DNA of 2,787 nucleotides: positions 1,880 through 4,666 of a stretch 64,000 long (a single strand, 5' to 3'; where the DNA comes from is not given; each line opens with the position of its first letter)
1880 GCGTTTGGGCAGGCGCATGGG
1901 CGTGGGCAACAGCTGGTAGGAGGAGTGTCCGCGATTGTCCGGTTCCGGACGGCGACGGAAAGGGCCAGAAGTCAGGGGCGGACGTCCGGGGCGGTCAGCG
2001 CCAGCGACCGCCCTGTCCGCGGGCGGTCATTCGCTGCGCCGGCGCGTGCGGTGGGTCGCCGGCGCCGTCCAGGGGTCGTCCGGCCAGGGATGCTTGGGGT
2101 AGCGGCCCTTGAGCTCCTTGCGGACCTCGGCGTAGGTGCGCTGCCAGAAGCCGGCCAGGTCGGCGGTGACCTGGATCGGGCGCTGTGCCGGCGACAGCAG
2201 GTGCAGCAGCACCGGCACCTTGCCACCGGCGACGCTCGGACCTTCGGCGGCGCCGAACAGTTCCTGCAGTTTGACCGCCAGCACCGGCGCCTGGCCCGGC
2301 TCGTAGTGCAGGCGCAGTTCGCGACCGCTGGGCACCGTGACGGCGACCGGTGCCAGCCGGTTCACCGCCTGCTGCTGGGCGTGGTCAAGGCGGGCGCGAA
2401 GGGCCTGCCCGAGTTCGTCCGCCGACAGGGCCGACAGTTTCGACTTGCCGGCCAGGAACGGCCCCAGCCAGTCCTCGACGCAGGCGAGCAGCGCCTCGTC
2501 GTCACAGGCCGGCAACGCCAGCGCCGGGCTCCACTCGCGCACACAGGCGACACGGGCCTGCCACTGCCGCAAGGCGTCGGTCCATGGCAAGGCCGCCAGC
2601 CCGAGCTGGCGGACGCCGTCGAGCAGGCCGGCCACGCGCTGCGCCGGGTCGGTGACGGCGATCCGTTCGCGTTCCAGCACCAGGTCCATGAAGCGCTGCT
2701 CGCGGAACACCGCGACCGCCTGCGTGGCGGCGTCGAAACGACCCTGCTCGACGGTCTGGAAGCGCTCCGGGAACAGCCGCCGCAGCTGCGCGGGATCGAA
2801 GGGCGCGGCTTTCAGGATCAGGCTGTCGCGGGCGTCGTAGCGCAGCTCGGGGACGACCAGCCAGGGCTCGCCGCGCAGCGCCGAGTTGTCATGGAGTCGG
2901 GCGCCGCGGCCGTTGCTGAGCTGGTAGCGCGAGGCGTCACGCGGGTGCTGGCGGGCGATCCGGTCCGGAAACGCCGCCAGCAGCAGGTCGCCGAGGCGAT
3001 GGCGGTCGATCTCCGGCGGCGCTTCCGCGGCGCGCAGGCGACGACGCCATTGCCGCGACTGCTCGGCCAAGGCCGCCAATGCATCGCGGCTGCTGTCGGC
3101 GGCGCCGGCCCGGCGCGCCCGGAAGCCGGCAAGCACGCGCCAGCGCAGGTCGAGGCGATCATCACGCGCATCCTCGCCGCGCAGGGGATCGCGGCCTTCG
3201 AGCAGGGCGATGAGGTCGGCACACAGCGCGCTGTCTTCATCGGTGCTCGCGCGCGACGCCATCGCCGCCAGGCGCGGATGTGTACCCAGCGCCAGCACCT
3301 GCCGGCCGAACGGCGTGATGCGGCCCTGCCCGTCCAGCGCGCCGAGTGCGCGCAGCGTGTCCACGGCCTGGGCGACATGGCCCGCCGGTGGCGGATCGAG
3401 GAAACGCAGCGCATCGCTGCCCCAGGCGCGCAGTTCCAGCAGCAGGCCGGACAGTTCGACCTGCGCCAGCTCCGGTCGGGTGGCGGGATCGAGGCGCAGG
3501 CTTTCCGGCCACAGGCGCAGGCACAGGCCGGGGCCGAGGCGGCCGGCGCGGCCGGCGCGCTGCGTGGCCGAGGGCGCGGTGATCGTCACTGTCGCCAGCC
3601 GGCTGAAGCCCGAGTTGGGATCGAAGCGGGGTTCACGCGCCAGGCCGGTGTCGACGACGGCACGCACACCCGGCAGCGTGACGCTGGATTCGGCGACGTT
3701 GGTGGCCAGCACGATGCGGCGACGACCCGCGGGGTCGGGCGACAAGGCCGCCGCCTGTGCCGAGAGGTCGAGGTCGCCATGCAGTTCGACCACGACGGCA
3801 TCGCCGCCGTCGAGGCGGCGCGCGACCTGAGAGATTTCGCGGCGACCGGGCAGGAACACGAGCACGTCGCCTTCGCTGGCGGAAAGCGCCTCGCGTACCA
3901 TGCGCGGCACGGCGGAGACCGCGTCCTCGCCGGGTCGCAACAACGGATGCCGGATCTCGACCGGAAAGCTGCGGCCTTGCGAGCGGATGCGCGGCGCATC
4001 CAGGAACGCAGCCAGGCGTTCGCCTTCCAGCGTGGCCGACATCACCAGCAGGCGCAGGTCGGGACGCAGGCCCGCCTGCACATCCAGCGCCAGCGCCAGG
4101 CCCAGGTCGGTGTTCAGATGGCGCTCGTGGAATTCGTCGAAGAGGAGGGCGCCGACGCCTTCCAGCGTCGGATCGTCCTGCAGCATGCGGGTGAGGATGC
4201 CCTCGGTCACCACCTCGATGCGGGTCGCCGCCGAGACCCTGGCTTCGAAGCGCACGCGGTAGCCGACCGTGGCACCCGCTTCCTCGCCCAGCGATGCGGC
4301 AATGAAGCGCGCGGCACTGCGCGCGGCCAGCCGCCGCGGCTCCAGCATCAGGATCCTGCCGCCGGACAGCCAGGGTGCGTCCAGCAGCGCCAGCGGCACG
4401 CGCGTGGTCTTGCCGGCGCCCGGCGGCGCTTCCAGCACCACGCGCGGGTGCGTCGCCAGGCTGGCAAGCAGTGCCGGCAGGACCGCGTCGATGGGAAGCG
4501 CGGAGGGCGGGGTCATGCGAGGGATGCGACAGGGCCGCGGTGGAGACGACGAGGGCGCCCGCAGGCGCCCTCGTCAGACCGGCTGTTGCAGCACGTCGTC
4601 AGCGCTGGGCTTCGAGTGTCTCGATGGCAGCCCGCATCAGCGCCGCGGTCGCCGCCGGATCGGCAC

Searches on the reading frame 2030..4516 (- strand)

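Call 57: search_protein_families(library=pfam, proteins=[window:2030-4516:-], max_evalue=0.0001)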
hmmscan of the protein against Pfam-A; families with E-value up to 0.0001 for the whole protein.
window:2030-4516:- (829 aa): 4 families
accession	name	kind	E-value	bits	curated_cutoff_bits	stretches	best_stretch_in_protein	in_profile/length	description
PF08482.15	HrpB_C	-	3.1e-52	176.8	25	1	683-815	1-133/133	ATP-dependent helicase C-terminal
PF00271.37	Helicase_C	-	4.9e-12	46.5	23.5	1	207-328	6-110/110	Helicase conserved C-terminal domain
PF00270.35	DEAD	-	2.3e-08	34.4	26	1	22-167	13-163/167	DEAD/DEAH box helicase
PF04408.29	HA2_N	-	1.5e-05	25.4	21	1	384-407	1-24/29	Helicase associated domain (HA2), winged-helix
